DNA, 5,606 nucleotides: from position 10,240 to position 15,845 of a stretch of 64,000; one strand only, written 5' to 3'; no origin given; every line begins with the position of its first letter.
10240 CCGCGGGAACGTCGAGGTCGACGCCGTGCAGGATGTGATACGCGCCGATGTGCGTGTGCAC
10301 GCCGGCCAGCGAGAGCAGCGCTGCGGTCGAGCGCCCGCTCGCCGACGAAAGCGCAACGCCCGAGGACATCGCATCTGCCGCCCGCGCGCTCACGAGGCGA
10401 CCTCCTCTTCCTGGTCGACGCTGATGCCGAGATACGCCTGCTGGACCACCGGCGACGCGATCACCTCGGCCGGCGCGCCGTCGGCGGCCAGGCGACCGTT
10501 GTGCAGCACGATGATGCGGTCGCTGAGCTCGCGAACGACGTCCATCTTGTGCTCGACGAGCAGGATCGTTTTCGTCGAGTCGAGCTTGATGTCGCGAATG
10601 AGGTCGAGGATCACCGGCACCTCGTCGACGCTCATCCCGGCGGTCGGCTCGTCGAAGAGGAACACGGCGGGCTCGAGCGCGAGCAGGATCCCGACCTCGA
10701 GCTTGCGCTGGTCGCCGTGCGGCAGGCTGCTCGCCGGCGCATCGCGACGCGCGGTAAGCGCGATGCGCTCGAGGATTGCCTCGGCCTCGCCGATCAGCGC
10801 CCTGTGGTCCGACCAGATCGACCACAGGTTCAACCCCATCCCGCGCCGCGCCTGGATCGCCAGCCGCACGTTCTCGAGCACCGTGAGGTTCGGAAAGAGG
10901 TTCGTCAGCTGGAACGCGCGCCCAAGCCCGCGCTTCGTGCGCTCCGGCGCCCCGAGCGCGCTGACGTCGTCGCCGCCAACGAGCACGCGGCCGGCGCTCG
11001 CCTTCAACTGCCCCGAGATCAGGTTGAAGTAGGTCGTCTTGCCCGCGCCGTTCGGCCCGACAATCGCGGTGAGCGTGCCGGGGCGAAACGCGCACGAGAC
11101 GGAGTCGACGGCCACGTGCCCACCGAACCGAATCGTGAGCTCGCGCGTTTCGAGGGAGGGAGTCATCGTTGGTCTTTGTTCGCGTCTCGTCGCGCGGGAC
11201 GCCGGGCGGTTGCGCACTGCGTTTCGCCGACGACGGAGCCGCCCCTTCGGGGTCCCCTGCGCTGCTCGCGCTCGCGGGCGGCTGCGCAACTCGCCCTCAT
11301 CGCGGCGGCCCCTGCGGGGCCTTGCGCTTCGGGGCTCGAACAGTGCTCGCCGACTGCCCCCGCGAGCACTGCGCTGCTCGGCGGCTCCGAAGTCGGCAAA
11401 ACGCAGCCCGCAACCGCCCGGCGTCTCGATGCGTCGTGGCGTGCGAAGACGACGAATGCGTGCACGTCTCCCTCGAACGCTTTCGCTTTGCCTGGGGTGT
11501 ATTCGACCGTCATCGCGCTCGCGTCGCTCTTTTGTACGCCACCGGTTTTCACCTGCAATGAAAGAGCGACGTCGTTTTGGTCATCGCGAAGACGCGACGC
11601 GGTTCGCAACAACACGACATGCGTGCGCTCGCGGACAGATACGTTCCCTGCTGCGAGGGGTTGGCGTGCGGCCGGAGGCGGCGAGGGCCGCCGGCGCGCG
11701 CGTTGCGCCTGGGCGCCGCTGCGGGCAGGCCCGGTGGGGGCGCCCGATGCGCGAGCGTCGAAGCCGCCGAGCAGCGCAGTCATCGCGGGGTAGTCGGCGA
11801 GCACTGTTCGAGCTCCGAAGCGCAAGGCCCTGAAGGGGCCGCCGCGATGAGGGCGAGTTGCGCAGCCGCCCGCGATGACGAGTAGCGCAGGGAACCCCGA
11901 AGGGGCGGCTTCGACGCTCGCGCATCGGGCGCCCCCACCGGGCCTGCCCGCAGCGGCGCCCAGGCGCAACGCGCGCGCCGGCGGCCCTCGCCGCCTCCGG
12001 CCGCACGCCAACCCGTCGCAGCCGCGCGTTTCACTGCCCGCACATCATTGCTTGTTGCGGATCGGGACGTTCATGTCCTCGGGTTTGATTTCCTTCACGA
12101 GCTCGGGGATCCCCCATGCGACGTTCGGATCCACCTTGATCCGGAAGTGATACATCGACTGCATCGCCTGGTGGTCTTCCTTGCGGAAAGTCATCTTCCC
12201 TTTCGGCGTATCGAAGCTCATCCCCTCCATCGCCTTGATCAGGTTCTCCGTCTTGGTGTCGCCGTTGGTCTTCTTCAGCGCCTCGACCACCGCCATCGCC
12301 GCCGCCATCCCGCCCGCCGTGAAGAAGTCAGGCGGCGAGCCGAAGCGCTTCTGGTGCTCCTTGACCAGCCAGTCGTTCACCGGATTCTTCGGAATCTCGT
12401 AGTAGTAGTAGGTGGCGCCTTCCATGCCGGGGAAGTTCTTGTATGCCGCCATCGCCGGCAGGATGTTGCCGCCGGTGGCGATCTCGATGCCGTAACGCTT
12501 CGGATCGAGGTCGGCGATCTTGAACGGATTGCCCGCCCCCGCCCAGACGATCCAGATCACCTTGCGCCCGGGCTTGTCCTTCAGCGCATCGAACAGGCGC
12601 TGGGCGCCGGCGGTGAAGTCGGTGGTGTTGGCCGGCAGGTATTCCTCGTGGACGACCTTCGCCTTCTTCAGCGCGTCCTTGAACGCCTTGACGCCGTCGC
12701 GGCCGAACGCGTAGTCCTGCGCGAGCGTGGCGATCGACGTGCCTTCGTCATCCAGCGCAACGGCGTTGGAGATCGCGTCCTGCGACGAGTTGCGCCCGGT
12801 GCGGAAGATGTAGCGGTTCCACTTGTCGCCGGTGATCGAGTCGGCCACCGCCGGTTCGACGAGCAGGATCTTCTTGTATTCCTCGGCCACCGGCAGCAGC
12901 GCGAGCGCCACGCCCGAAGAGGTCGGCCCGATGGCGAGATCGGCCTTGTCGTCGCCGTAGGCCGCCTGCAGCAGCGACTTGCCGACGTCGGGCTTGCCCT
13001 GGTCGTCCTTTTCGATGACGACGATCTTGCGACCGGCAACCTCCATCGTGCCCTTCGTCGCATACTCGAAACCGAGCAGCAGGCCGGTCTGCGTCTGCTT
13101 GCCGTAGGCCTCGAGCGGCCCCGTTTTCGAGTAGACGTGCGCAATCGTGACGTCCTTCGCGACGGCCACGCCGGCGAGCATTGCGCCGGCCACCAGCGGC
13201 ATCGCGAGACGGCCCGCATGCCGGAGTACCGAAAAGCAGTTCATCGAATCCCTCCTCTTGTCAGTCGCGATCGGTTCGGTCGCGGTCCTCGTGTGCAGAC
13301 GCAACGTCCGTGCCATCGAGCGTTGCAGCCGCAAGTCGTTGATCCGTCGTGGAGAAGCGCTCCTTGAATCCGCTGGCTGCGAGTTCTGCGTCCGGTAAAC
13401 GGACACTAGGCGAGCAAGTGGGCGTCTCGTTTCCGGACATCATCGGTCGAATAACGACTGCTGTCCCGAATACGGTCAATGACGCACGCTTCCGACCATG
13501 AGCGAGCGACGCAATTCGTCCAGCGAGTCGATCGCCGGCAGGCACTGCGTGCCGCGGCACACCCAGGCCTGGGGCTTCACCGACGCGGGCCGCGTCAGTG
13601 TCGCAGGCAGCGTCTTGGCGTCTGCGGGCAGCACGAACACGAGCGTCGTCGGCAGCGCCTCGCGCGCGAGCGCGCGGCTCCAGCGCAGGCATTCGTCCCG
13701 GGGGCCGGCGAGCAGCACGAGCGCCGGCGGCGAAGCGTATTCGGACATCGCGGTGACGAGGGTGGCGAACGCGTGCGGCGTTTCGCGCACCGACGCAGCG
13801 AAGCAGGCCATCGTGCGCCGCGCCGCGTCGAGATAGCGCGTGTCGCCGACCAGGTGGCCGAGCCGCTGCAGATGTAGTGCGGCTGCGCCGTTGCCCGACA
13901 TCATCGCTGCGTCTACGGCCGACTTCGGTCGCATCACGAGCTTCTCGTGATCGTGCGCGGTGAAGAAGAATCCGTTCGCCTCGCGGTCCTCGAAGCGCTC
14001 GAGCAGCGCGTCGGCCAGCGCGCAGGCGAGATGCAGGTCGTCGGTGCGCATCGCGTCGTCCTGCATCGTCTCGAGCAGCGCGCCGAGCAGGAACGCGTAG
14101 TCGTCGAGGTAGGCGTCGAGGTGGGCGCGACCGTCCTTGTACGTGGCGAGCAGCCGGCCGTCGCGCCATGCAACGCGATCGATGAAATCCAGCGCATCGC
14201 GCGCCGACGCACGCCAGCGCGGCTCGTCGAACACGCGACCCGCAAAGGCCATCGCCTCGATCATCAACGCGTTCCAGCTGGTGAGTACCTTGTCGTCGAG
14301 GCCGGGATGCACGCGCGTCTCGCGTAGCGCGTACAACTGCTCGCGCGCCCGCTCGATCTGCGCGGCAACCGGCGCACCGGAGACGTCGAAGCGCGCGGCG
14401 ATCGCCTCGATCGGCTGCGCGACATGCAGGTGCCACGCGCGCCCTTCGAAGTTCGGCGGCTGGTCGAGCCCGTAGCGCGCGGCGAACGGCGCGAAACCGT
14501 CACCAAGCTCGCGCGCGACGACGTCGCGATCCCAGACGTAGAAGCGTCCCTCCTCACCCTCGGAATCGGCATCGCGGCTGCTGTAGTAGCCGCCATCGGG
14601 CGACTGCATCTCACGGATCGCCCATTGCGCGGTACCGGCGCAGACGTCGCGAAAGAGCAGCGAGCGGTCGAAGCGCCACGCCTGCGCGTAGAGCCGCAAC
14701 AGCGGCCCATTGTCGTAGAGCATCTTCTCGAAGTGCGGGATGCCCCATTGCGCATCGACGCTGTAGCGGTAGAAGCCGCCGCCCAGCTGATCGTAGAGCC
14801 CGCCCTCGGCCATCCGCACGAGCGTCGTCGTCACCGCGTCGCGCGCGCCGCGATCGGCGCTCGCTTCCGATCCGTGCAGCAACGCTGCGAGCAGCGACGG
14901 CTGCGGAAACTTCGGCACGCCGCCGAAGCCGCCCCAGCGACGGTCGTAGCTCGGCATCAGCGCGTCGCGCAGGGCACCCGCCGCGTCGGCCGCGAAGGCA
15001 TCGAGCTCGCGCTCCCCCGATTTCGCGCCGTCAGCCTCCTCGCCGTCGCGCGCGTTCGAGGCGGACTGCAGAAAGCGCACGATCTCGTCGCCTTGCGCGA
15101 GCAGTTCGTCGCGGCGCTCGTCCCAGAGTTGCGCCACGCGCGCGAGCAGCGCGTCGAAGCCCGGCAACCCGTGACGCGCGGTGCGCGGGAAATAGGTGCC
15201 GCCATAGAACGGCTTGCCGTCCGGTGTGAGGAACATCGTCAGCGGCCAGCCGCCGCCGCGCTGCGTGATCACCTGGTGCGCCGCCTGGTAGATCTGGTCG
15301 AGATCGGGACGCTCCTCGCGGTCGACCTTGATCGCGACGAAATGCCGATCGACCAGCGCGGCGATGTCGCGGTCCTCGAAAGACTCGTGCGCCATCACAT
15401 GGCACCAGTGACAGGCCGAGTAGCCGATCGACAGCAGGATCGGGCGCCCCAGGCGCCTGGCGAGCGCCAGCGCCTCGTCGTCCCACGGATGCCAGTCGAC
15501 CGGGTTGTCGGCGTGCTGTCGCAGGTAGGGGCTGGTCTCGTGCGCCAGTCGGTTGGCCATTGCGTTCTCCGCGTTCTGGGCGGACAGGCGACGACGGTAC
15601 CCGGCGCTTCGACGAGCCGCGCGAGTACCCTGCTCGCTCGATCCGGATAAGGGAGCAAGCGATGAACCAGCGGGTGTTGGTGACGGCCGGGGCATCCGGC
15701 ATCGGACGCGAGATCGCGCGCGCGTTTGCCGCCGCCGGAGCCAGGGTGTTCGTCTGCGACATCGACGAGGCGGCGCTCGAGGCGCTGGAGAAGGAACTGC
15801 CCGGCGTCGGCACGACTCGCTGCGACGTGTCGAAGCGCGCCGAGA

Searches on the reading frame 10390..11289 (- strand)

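Call 69: search_protein_families(library=pfam, proteins=[window:10390-11289:-], max_evalue=0.0001)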
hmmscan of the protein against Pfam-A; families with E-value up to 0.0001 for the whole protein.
window:10390-11289:- (299 aa): 3 families
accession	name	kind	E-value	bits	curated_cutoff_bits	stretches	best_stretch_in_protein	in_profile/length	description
PF00005.33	ABC_tran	-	1.1e-25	91.3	25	1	62-217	2-137/137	ABC transporter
PF12399.14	BCA_ABC_TP_C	-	1.1e-05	25.3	25.5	1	267-288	2-23/27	Branched-chain amino acid ATP-binding cassette transporter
PF13476.12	AAA_23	-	0.0001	23.5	27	0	66-91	15-39/201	AAA domain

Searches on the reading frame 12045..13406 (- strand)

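Call 20: search_protein_families(library=pfam, proteins=[window:12045-13406:-], max_evalue=0.001)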
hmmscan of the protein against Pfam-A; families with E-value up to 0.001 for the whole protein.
window:12045-13406:- (453 aa): 3 families
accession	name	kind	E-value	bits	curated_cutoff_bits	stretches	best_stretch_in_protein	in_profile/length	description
PF13458.12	Peripla_BP_6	-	9.8e-57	193.6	31.7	1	86-424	2-339/343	Periplasmic binding protein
PF13433.12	Peripla_BP_5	-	6.9e-14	52.2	27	1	87-421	2-334/363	Periplasmic binding protein domain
PF01094.35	ANF_receptor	-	7.2e-09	35.6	25.4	1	133-419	30-345/353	Receptor family ligand binding region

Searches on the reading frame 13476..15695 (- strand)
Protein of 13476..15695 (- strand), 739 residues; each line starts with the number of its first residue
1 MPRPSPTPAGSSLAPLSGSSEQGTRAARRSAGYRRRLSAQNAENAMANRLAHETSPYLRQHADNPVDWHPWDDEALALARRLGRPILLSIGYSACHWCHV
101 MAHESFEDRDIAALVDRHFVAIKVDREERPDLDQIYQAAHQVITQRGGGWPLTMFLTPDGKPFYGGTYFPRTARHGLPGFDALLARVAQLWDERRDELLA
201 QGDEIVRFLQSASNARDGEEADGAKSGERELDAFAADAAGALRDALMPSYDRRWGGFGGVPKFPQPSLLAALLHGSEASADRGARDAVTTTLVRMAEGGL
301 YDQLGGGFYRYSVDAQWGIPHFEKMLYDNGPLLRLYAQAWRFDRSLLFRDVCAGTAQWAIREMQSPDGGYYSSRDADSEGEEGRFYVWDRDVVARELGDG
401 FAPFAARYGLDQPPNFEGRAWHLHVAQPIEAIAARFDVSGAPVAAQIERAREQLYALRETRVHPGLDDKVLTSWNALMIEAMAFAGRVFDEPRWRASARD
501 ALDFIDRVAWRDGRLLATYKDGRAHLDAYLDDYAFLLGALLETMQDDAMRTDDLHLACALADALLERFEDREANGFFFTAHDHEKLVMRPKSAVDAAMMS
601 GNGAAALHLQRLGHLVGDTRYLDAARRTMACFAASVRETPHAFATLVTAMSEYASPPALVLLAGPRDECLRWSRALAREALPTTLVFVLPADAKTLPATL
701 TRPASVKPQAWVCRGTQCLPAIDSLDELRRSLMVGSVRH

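Call 20: search_protein_families(library=pfam, proteins=[window:13476-15695:-], max_evalue=0.001)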
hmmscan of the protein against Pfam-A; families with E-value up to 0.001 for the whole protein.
window:13476-15695:- (739 aa): 2 families
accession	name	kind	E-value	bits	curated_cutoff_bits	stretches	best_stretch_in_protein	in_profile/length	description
PF03190.21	Thioredox_DsbH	-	2.5e-73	245.8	27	1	48-209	2-162/163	Protein of unknown function, DUF255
PF13899.12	Thioredoxin_7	-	1.8e-09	38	27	1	67-158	1-83/83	Thioredoxin-like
